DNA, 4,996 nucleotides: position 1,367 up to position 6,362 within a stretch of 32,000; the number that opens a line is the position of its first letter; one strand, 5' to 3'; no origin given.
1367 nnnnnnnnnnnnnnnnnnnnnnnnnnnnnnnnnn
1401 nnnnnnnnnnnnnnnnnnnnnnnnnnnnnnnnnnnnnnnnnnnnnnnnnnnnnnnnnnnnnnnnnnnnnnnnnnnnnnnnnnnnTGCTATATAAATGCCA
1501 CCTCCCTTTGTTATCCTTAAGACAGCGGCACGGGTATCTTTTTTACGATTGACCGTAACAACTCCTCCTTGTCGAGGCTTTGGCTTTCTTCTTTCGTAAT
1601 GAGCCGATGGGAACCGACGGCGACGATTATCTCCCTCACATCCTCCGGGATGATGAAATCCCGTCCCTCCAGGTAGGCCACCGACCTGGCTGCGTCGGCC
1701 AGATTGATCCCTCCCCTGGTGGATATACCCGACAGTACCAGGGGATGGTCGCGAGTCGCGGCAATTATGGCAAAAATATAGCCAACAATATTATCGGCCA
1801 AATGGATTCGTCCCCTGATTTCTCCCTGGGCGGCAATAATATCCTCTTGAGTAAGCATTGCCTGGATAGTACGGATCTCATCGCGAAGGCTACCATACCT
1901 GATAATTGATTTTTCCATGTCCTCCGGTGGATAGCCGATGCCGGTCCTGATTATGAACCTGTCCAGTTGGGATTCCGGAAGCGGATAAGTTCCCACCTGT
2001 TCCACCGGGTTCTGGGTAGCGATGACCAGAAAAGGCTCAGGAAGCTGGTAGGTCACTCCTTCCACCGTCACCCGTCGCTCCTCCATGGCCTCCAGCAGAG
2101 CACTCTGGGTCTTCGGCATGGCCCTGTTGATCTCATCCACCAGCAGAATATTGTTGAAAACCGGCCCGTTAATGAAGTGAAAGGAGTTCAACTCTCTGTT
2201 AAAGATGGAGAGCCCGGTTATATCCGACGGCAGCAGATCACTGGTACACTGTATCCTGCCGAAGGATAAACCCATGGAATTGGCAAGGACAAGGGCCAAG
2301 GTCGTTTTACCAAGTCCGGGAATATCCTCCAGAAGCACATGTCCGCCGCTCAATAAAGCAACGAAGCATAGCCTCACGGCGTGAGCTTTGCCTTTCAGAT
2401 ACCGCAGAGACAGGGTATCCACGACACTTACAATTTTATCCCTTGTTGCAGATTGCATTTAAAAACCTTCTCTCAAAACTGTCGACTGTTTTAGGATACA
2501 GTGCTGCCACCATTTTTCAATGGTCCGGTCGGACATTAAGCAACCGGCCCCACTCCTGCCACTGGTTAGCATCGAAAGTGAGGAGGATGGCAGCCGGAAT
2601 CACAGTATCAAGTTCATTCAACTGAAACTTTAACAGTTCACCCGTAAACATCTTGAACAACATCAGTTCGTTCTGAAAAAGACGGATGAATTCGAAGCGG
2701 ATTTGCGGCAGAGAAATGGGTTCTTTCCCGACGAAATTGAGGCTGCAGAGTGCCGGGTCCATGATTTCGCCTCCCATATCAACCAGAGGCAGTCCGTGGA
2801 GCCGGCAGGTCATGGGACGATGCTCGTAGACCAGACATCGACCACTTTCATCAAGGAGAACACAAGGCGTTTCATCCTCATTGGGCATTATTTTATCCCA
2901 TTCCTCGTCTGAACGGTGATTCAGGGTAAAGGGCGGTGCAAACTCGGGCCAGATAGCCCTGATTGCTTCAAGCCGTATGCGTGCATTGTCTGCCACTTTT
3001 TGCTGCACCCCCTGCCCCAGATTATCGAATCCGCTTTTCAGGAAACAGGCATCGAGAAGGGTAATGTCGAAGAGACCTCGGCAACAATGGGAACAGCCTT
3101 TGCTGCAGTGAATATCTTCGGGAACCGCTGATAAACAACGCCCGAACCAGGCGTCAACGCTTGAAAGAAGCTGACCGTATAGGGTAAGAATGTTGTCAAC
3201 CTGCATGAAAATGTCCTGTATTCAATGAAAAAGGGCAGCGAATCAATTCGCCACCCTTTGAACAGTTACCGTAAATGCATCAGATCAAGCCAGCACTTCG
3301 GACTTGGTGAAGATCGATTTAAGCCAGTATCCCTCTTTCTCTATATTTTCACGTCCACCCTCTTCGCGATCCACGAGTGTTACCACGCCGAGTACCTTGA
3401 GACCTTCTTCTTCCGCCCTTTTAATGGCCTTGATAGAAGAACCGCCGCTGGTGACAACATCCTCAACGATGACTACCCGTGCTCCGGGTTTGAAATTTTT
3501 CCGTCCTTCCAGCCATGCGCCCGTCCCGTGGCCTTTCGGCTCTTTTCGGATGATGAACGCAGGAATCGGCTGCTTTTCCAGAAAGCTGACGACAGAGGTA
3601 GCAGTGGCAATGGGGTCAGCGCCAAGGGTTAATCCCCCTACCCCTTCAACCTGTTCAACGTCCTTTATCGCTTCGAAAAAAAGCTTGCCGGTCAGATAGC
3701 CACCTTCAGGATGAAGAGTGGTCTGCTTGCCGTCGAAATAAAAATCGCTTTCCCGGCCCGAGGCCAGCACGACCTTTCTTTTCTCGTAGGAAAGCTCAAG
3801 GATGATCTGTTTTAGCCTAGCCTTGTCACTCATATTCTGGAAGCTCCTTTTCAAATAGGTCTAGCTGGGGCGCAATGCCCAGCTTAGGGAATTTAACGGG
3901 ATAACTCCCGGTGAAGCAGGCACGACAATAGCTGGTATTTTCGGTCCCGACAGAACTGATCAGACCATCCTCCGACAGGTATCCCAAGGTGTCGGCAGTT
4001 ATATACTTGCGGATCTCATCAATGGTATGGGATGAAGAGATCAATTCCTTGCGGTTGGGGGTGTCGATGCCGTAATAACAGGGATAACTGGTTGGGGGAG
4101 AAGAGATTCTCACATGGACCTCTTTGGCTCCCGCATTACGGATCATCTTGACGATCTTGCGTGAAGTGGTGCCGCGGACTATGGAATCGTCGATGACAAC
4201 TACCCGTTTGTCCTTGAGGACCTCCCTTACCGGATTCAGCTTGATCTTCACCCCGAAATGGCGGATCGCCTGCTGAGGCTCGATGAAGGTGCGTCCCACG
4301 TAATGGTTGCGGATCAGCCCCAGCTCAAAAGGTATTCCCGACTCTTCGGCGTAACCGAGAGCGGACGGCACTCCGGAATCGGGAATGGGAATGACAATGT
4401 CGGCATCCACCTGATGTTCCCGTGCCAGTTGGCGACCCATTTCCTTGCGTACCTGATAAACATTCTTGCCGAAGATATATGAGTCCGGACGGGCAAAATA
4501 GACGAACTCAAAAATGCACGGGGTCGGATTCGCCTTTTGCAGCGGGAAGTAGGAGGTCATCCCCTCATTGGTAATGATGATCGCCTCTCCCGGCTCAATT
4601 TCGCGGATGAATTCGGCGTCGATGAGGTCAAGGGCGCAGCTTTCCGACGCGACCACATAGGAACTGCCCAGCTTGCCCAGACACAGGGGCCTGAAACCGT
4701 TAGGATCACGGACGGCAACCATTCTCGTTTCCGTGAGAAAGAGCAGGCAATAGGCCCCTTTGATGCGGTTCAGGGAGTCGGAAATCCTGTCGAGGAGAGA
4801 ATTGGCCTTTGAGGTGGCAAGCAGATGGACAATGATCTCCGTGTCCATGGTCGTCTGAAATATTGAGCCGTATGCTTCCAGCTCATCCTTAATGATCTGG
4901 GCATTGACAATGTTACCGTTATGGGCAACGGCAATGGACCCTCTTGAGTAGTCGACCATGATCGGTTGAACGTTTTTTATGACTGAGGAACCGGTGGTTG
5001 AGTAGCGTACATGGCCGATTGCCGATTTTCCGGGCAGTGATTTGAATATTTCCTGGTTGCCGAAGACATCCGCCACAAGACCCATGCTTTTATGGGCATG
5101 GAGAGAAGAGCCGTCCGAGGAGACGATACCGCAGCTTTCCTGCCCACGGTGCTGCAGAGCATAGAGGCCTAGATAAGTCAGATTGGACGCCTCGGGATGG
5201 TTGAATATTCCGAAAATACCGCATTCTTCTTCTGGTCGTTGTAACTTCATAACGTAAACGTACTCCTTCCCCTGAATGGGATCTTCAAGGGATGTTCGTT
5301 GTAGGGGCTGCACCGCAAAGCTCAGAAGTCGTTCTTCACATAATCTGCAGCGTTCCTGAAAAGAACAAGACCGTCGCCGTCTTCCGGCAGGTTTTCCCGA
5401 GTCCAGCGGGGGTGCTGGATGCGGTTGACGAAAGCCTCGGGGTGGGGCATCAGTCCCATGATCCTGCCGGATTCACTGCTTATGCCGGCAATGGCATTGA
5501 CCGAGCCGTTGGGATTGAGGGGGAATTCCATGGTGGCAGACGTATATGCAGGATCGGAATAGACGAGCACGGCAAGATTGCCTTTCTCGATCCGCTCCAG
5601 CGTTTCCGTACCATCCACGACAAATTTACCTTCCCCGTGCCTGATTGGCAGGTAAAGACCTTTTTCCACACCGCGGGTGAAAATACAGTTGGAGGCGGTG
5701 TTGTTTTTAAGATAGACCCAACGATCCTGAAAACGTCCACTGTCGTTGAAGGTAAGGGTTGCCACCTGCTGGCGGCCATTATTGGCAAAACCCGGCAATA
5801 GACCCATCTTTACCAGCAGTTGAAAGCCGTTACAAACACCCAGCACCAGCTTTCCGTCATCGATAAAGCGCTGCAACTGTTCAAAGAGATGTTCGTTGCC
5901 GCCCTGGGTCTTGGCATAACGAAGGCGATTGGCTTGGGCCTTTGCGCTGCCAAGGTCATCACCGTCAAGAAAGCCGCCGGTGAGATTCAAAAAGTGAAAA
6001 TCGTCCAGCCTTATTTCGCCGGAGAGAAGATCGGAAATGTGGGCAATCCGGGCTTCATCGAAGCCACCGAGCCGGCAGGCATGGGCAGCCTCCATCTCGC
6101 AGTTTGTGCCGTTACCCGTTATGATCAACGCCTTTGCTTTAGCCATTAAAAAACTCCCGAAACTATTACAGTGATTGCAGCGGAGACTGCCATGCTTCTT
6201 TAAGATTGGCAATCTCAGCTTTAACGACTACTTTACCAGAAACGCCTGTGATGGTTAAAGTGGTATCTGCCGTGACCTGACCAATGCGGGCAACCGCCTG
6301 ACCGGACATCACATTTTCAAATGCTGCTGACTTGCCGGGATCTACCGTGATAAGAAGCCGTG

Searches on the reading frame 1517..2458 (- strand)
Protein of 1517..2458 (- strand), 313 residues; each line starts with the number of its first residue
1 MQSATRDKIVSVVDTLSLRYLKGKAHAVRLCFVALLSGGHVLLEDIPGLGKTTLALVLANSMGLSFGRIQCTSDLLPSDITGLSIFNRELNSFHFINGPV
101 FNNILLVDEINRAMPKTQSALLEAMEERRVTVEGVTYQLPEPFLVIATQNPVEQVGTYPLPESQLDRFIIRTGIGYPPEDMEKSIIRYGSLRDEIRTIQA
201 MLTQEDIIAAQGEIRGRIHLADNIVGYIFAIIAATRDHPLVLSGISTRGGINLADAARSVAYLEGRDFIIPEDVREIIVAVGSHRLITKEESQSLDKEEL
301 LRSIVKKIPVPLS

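Call 98: search_protein_families(library=pfam, proteins=[window:1517-2458:-], max_evalue=0.00001)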
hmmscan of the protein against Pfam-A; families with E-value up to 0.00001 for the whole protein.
window:1517-2458:- (313 aa): 5 families
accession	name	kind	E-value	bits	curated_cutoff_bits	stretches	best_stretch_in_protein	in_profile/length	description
PF07726.17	AAA_3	-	2.5e-61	205.8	27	1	40-170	1-131/131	ATPase family associated with various cellular activities (AAA)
PF17863.7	AAA_lid_2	-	5.8e-17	61.6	22.7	1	234-302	2-72/74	AAA lid domain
PF07728.20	AAA_5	-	4.2e-12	46.7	22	1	40-168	1-139/139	AAA domain (dynein-related subfamily)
PF05496.18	RuvB_N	-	7.5e-09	36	27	1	39-132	34-115/159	Holliday junction DNA helicase RuvB P-loop domain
PF00004.35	AAA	-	5.6e-08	33.7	21.2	1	45-155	5-114/131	ATPase family associated with various cellular activities (AAA)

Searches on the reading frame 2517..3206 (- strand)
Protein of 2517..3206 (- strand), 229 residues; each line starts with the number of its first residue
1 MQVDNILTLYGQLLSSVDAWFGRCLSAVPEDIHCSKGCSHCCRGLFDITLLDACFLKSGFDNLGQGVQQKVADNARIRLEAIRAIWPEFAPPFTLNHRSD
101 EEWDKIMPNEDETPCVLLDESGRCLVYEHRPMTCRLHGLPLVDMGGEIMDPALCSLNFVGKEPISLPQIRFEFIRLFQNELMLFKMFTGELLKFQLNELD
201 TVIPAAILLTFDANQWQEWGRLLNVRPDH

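Call 98: search_protein_families(library=pfam, proteins=[window:2517-3206:-], max_evalue=0.00001)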
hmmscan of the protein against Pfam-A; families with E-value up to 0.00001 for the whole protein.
window:2517-3206:- (229 aa): 1 family
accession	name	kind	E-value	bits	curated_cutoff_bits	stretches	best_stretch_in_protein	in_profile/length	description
PF03692.20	CxxCxxCC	-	1.3e-06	29.5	23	1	33-137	1-69/85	Putative zinc- or iron-chelating domain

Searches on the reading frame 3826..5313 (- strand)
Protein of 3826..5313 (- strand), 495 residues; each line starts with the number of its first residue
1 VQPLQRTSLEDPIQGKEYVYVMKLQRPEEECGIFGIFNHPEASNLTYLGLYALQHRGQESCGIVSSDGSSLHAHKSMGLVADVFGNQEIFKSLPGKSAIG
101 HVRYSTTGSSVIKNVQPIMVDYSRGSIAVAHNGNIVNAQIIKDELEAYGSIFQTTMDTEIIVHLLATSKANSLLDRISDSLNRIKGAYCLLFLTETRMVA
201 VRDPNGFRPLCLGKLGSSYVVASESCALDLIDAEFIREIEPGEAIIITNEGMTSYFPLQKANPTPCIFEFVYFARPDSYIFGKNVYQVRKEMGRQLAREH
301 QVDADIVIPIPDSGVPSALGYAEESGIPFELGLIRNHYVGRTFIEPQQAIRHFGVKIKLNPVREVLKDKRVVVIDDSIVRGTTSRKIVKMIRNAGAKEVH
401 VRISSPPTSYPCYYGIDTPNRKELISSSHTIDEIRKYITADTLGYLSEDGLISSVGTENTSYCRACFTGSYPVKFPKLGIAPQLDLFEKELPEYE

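Call 98: search_protein_families(library=pfam, proteins=[window:3826-5313:-], max_evalue=0.00001)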
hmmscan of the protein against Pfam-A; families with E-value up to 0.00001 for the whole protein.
window:3826-5313:- (495 aa): 3 families
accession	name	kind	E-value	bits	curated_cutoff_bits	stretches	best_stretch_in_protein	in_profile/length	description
PF13537.11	GATase_7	-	7.3e-19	68.4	25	1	111-228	9-121/123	Glutamine amidotransferase domain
PF13522.11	GATase_6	-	1.4e-17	64.4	27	1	94-224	9-130/130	Glutamine amidotransferase domain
PF00156.33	Pribosyltran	-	1.3e-07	31.5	26.3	1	295-401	21-120/158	Phosphoribosyl transferase domain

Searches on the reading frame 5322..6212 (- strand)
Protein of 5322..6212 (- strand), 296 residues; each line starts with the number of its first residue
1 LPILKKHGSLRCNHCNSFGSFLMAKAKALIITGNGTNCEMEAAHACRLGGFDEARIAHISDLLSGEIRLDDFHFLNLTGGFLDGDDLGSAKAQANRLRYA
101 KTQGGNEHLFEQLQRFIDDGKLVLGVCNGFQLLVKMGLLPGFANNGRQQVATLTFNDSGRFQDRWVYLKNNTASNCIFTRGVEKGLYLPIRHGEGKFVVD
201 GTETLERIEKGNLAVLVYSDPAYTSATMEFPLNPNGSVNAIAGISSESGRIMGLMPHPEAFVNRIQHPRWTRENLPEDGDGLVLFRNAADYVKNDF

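Call 98: search_protein_families(library=pfam, proteins=[window:5322-6212:-], max_evalue=0.00001)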
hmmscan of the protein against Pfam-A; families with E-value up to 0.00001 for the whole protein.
window:5322-6212:- (296 aa): 1 family
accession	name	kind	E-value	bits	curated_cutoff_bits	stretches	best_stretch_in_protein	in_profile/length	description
PF13507.12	GATase_5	-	2.7e-88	295.8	27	1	25-292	1-260/260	CobB/CobQ-like glutamine amidotransferase domain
